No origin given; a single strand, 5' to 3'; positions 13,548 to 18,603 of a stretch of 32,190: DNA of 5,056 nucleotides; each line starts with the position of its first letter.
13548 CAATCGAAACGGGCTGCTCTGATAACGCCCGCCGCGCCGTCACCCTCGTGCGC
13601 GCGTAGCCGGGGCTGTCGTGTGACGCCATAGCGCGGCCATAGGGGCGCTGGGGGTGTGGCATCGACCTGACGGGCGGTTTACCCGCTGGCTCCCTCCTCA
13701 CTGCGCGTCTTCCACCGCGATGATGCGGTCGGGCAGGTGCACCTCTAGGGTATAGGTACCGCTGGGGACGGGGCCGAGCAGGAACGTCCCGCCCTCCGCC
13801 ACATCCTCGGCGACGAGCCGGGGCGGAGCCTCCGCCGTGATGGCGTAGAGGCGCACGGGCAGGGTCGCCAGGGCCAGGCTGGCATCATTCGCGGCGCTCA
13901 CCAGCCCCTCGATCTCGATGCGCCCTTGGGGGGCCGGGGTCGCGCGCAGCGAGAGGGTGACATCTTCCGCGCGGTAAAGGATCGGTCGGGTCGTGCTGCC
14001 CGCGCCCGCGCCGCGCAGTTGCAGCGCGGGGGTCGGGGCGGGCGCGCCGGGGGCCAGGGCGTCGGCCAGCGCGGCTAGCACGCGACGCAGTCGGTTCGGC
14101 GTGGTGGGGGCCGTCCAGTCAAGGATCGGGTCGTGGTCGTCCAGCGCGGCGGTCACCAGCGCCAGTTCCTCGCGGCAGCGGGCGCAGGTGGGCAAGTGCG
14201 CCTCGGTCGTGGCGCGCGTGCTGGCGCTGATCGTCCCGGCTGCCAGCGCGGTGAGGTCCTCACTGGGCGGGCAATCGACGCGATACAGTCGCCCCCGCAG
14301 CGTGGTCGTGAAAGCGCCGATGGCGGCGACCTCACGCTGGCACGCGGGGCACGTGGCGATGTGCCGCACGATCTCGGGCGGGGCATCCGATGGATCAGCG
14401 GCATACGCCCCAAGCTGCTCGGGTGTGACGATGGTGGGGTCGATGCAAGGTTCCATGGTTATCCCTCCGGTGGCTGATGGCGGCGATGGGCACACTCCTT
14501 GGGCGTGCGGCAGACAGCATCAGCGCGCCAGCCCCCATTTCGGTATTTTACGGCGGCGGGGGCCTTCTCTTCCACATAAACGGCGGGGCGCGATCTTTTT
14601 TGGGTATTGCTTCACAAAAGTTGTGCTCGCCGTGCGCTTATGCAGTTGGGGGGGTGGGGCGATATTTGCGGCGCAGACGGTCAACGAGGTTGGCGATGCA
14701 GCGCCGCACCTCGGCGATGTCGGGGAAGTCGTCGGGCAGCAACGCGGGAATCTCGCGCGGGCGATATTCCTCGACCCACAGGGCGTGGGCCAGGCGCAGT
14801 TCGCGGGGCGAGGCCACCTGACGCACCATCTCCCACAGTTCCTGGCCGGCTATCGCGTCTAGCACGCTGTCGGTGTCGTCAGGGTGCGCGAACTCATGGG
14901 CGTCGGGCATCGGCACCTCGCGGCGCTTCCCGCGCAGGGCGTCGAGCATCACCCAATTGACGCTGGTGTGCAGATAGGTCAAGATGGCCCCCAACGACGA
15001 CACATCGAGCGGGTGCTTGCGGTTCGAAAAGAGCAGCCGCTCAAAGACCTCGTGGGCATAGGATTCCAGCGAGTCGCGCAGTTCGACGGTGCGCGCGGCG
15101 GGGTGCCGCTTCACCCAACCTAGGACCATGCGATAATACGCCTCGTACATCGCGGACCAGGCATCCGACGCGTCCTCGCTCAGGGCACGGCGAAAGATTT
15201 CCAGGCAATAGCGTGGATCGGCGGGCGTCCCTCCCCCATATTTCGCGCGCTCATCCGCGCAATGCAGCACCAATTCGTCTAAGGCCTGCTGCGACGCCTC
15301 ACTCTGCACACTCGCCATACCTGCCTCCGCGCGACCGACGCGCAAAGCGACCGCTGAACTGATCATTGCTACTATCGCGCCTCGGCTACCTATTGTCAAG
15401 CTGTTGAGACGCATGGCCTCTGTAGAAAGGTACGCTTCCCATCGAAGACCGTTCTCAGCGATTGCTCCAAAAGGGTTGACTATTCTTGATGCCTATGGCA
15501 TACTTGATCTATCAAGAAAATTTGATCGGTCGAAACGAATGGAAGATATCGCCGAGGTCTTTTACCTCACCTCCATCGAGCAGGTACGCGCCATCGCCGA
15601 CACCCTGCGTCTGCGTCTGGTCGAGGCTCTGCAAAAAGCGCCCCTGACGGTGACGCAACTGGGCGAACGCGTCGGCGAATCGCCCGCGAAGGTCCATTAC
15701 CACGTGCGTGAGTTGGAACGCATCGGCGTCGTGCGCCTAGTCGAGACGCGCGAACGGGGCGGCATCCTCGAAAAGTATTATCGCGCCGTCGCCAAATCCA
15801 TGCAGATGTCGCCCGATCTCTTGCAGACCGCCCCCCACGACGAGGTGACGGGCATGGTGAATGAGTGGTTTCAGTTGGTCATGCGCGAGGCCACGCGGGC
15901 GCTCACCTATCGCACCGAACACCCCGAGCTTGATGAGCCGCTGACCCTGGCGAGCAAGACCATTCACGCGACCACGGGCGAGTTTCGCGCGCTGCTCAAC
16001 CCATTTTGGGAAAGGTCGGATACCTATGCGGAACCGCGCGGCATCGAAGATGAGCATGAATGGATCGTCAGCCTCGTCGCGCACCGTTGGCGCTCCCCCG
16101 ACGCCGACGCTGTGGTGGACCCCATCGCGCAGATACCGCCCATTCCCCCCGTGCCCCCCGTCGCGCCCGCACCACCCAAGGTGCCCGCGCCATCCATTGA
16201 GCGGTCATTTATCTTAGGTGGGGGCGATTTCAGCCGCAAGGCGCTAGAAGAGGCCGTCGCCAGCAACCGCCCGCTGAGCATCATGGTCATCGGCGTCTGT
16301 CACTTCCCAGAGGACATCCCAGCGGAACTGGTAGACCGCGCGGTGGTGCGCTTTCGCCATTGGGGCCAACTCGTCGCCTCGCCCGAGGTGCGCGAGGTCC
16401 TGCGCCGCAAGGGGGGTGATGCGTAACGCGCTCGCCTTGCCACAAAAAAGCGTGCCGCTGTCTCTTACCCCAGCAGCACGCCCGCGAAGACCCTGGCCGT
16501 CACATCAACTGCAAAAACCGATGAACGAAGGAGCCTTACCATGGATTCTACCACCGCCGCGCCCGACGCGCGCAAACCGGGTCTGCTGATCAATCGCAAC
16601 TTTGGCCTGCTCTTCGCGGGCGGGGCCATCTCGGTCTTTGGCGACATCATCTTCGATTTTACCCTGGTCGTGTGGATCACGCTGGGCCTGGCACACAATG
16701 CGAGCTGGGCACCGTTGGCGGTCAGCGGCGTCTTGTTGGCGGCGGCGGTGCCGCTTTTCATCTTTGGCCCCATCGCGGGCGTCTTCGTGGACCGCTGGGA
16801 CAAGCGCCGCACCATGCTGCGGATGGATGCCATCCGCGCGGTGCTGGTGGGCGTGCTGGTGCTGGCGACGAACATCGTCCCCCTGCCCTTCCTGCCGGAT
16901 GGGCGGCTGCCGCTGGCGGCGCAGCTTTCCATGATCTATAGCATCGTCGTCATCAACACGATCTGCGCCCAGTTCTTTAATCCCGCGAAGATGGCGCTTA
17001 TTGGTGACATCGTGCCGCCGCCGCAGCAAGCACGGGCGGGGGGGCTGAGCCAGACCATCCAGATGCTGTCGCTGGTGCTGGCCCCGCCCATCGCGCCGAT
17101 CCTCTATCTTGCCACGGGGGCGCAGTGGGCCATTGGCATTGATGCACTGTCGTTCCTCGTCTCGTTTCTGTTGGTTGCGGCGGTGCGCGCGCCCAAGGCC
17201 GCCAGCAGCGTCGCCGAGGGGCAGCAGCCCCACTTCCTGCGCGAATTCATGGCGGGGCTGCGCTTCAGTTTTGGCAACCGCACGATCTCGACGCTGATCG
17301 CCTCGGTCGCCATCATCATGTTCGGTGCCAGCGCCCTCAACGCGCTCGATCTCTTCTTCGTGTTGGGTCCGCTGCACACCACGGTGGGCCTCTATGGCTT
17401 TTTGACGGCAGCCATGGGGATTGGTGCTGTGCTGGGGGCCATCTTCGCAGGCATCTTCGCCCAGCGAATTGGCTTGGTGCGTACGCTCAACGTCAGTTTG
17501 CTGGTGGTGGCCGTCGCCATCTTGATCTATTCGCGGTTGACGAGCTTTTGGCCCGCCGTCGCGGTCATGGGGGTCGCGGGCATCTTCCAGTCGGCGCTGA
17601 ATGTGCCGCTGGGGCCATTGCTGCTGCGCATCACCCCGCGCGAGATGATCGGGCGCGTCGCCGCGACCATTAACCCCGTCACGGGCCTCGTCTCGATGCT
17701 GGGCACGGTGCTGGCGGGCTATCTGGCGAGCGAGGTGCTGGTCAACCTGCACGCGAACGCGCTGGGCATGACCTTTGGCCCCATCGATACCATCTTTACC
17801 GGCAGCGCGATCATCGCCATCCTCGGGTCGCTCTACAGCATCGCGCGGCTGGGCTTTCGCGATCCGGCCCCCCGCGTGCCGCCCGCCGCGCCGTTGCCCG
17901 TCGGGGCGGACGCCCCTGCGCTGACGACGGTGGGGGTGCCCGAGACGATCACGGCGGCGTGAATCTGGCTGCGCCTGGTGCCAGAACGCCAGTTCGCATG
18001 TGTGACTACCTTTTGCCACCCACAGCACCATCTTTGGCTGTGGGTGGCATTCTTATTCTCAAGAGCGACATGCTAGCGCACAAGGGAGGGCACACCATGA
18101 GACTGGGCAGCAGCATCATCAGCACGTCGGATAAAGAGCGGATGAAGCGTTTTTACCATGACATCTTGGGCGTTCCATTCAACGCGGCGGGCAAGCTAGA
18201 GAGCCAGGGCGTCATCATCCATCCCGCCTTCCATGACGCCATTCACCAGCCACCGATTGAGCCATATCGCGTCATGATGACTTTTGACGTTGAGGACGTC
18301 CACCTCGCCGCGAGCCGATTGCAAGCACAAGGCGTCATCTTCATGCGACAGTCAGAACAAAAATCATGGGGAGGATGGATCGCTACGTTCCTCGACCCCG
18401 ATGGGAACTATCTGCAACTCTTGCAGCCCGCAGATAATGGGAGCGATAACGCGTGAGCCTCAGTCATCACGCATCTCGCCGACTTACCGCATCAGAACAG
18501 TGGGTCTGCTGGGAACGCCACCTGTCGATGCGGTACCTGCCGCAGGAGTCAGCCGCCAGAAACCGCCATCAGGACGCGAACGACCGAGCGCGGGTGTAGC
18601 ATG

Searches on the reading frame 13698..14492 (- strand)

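Call 78: search_protein_families(library=pfam, proteins=[window:13698-14492:-], max_evalue=0.00001)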
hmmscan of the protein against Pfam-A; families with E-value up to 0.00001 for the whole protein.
window:13698-14492:- (264 aa): 1 family
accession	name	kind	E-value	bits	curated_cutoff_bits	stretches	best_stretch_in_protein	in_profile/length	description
PF13490.11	zf-HC2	-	8.1e-08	32.7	22.2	0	79-107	7-35/35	Putative zinc-finger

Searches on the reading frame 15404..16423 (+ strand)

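Call 78: search_protein_families(library=pfam, proteins=[window:15404-16423:+], max_evalue=0.00001)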
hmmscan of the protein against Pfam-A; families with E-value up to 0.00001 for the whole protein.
window:15404-16423:+ (340 aa): 5 families
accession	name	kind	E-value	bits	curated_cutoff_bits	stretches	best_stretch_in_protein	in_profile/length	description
PF12840.13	HTH_20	-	1.5e-10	41.3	27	1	65-113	2-51/51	Helix-turn-helix domain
PF17723.7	RHH_8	-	2.6e-08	34.4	25.4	1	266-330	55-119/119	Ribbon-Helix-Helix transcriptional regulator family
PF25212.1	HVO_A0114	-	1.7e-07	31.3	27.6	1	48-117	3-73/84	HVO_A0114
PF13412.12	HTH_24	-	1.9e-07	31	21.9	1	66-111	2-48/48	Winged helix-turn-helix DNA-binding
PF01022.26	HTH_5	-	7.4e-06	26.2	22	0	68-110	3-45/47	Bacterial regulatory protein, arsR family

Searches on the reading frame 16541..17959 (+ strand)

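Call 78: search_protein_families(library=pfam, proteins=[window:16541-17959:+], max_evalue=0.00001)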
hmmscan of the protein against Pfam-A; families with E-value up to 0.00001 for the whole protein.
window:16541-17959:+ (473 aa): 2 families
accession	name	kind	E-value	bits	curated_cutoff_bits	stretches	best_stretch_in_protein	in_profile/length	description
PF07690.21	MFS_1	-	2.1e-30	106.2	33.4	2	30-278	3-227/347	Major Facilitator Superfamily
PF05977.19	MFS_3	-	1.3e-19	70.5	27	1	21-348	12-319/524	Transmembrane secretion effector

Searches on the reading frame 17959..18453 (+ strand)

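Call 78: search_protein_families(library=pfam, proteins=[window:17959-18453:+], max_evalue=0.00001)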
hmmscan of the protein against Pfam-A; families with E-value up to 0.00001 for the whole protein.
window:17959-18453:+ (165 aa): 2 families
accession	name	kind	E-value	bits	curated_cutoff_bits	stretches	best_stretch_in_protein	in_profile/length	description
PF00903.31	Glyoxalase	-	1.3e-10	42.2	20.6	1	54-154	7-121/121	Glyoxalase/Bleomycin resistance protein/Dioxygenase superfamily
PF12681.13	Glyoxalase_2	-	5.6e-07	30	30.1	1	52-153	4-112/118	Glyoxalase-like domain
